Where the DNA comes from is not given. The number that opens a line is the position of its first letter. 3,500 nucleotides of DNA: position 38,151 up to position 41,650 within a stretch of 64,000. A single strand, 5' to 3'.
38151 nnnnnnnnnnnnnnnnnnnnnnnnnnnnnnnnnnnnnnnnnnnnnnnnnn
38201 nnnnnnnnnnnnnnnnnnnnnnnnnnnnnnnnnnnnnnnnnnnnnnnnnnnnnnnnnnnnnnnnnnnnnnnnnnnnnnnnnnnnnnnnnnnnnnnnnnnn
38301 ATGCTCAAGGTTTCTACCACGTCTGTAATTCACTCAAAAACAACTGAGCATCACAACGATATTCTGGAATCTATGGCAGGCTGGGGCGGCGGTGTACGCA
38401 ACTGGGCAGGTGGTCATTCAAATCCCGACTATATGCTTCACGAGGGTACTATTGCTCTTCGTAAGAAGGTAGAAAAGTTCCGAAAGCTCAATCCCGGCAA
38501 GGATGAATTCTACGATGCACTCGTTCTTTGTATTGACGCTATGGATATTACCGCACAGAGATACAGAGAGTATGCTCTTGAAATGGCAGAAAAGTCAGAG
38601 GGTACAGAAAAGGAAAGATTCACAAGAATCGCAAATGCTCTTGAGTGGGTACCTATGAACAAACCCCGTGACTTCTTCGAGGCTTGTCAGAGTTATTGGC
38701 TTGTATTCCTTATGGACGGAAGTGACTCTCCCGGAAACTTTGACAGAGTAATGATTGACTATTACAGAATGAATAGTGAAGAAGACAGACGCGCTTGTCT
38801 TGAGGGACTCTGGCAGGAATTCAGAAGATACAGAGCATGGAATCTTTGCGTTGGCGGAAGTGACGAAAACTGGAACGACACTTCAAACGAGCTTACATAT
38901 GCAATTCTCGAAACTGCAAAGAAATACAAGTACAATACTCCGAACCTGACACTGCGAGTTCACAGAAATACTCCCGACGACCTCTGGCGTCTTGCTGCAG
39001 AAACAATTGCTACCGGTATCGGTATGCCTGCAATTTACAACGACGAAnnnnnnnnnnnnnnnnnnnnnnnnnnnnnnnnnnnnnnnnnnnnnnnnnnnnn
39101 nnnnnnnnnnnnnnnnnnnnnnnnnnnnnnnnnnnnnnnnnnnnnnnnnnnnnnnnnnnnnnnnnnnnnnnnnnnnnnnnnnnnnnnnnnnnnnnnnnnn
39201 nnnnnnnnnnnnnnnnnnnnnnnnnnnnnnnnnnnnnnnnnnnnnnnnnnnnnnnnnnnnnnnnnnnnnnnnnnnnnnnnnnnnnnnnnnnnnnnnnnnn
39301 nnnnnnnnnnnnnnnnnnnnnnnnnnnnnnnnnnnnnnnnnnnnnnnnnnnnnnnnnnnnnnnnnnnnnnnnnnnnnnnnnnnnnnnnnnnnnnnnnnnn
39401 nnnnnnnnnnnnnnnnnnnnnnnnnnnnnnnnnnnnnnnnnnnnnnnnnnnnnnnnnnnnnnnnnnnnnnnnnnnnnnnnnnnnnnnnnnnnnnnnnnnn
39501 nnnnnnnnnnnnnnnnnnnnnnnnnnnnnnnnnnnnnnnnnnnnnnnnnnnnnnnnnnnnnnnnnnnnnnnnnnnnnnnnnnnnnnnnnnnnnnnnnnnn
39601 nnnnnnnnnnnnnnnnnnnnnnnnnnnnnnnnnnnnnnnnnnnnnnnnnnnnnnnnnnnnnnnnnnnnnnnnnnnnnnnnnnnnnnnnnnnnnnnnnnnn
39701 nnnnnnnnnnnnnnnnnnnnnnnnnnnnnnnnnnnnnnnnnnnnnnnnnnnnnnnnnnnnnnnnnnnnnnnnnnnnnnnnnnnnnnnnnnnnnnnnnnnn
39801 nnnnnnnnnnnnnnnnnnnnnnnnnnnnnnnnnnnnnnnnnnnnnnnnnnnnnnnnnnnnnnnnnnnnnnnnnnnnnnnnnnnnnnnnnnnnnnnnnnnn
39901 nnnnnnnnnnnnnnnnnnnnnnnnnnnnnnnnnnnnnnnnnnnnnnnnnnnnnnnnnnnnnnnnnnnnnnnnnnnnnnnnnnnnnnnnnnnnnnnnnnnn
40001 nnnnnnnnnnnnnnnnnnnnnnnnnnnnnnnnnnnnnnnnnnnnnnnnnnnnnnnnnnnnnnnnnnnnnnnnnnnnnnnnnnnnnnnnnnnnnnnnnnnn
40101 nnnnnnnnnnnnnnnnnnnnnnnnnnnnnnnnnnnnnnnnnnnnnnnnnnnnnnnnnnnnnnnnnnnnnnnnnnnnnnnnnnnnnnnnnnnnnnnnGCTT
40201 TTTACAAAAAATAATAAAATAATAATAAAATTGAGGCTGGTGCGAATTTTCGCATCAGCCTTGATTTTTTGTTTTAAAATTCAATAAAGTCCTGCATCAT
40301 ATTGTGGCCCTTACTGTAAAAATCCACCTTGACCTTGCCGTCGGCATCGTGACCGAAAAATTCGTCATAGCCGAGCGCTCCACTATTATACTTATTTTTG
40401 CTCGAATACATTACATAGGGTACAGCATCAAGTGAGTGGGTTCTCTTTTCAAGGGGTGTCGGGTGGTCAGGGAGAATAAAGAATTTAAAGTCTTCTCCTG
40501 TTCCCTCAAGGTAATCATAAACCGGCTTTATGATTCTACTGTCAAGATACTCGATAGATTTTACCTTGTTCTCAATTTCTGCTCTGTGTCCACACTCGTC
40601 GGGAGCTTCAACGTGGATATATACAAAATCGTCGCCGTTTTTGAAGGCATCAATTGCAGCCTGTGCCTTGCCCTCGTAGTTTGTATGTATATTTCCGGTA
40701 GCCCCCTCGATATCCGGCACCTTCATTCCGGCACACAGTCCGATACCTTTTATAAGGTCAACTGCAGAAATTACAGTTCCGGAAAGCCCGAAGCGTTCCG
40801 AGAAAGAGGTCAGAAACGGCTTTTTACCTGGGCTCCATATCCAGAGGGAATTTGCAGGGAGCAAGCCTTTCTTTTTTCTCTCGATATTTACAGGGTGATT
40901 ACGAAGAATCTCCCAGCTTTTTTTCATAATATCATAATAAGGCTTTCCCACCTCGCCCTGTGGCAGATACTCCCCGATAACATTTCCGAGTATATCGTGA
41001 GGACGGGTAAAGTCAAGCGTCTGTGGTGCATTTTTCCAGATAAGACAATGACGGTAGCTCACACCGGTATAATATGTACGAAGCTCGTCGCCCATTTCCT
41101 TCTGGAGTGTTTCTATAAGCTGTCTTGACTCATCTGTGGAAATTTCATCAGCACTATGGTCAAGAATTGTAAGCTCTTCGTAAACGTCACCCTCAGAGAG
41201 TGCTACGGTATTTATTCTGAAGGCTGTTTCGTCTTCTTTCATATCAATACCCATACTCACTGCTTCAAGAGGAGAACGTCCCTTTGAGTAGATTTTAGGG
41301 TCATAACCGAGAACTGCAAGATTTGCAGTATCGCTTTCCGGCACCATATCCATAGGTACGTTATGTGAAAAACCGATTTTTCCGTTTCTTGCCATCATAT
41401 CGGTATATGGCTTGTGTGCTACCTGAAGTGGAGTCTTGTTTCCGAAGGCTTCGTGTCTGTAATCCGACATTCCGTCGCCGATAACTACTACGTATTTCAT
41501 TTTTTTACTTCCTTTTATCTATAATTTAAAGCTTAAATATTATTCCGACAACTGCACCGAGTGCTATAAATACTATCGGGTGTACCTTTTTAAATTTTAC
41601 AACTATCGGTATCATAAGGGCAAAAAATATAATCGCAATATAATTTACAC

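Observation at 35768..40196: Orphan glycyl radical enzyme with a GCNQ Cys loop, in an operon with Fe-ADH and a beta-propeller and with no activase nearby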

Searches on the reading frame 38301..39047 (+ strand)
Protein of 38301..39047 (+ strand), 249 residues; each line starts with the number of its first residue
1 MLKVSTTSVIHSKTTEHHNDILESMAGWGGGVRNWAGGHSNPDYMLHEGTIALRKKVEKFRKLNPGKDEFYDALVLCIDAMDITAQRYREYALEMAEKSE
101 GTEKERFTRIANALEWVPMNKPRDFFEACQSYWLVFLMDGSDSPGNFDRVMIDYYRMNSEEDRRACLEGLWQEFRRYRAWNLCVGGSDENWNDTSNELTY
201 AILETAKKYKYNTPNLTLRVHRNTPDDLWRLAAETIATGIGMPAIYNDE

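Call 48: search_solved_structures(query=window:38301-39047:+, max_evalue=0.001, show_alignments=5)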
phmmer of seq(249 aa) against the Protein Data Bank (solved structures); distinct sequences matched with E-value up to 0.001: 30.
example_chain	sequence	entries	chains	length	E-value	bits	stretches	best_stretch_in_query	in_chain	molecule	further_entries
9rco_A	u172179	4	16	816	4.6e-22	81.9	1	66-249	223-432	Glycyl radical protein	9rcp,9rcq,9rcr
1r8w_A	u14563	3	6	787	3.8e-20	75.6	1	53-249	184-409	glycerol dehydratase | B12-independent glycerol dehydratase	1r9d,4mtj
5i2a_A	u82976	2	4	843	3.6e-18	69.1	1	70-249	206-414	Diol-dehydratase | Diol dehydratase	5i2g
9ht9_A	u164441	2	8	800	5.8e-18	68.5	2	168-248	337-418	Choline trimethylamine-lyase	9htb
9r0v_A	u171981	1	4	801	5.8e-18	68.5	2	168-248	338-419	Choline trimethylamine-lyase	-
5fav_A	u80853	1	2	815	6.1e-18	68.4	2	168-248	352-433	Choline trimethylamine-lyase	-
6vue_A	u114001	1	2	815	6.2e-18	68.4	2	168-248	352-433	Choline trimethylamine-lyase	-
5faw_A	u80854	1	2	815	6.2e-18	68.4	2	168-248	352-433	Choline trimethylamine-lyase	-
5fay_A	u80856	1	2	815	6.2e-18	68.4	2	168-248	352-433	Choline trimethylamine-lyase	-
5kdp_A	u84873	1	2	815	6.2e-18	68.4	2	168-248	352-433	Choline trimethylamine-lyase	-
5fau_A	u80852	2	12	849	7.1e-18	68.2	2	168-248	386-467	Choline trimethylamine-lyase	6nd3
5ymr_B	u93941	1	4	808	7.4e-18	68.1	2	177-249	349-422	Formate acetyltransferase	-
6lon_B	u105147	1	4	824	3.5e-17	65.9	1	67-249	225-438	PFL2/glycerol dehydratase family glycyl radical enzyme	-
8iof_A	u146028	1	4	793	4.5e-17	65.6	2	181-249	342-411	Benzylsuccinate synthase alpha subunit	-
2f3o_A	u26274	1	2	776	1e-16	64.4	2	173-248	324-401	pyruvate formate-lyase 2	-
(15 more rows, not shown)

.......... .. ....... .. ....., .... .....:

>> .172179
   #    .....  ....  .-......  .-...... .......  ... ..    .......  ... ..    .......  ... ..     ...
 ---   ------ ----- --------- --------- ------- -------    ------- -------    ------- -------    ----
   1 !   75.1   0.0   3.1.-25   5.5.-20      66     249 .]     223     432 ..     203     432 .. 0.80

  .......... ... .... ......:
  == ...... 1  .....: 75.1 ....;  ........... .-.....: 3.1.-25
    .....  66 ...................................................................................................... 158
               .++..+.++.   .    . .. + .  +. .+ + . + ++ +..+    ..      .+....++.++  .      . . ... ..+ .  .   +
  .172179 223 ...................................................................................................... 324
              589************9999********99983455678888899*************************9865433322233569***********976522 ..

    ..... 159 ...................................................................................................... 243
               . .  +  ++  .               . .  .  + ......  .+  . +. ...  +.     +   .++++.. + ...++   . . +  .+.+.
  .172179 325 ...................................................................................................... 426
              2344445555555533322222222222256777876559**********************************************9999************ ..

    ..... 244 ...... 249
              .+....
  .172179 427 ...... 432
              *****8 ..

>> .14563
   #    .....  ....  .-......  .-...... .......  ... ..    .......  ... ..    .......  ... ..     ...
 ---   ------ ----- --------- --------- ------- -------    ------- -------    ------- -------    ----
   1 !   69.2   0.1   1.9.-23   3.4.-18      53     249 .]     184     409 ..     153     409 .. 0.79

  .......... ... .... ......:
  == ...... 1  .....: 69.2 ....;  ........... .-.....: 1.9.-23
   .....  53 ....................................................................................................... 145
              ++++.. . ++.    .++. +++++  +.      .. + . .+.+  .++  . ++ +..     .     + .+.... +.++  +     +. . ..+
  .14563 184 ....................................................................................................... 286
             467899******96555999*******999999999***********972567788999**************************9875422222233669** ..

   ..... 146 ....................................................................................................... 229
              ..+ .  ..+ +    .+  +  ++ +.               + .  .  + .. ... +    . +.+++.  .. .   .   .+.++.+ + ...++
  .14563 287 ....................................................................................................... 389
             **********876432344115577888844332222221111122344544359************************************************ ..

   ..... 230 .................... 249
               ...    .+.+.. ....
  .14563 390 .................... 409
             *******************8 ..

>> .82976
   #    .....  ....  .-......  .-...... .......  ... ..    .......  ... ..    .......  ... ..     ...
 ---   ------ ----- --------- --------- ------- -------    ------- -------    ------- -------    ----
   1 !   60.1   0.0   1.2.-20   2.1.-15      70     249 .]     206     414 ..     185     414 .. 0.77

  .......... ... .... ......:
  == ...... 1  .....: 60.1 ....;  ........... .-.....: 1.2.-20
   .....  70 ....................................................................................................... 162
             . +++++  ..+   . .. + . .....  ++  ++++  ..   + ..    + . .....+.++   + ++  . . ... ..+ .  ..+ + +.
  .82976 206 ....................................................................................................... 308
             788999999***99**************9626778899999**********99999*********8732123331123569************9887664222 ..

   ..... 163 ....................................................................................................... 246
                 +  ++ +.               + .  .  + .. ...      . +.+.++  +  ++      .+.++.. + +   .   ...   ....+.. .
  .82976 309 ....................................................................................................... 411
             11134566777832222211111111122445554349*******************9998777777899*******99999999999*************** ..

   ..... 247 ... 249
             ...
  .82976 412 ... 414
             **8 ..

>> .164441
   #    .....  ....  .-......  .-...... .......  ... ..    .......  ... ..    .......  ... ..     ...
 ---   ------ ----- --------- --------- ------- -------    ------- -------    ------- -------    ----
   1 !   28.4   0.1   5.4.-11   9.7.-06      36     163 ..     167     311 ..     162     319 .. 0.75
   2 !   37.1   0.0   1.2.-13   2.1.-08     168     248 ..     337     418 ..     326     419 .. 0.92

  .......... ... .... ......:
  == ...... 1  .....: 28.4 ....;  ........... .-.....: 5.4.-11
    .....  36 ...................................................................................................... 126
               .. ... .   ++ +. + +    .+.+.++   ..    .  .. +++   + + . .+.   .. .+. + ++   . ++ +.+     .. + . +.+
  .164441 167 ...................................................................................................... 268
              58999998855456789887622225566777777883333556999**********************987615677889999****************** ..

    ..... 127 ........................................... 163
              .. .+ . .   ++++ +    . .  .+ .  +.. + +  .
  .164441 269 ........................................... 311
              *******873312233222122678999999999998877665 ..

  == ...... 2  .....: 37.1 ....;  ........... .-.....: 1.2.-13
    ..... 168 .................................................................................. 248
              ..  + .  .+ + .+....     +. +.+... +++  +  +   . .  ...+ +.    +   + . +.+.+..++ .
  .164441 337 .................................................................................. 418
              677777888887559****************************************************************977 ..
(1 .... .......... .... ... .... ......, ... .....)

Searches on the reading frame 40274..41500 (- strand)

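Call 3: search_protein_families(library=pfam, proteins=[window:40274-41500:-], max_evalue=0.01)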
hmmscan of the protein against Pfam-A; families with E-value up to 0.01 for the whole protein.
window:40274-41500:- (408 aa): 2 families
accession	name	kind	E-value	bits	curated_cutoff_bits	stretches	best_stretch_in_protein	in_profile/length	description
PF10143.14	PhosphMutase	-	2.6e-52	177.6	21.5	1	37-205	1-170/170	2,3-bisphosphoglycerate-independent phosphoglycerate mutase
PF01676.23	Metalloenzyme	-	4.5e-35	121.8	24.3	1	1-370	1-226/252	Metalloenzyme superfamily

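Call 4: search_protein_families(library=ncbifam, proteins=[window:40274-41500:-], max_evalue=0.01)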
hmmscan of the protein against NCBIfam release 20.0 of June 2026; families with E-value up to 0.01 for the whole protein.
window:40274-41500:- (408 aa): 6 families
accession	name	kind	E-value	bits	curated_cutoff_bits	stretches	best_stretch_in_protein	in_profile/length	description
NF003242.0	PRK04200.1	equivalog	2.4e-144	481.1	426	1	1-406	1-393/395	cofactor-independent phosphoglycerate mutase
TIGR00306.2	apgM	subfamily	1.3e-139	465.7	320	1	2-381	1-382/403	2,3-bisphosphoglycerate-independent phosphoglycerate mutase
TIGR02535.1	hyp_Hser_kinase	hypoth_equivalog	2.6e-137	457.8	446.3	1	1-406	1-396/397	proposed homoserine kinase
NF003104.0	PRK04024.1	equivalog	2.3e-74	250.6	489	1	1-368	3-369/412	2,3-bisphosphoglycerate-independent phosphoglycerate mutase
NF038358.1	phophono_PhpG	equivalog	2.3e-53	181.4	545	2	191-370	211-386/417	CMP-5'-phosphonoformate--3-phosphoglycerate phosphonoformyl transferase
NF003160.0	PRK04135.1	equivalog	5.4e-39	134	468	1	2-371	17-363/403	2,3-bisphosphoglycerate-independent phosphoglycerate mutase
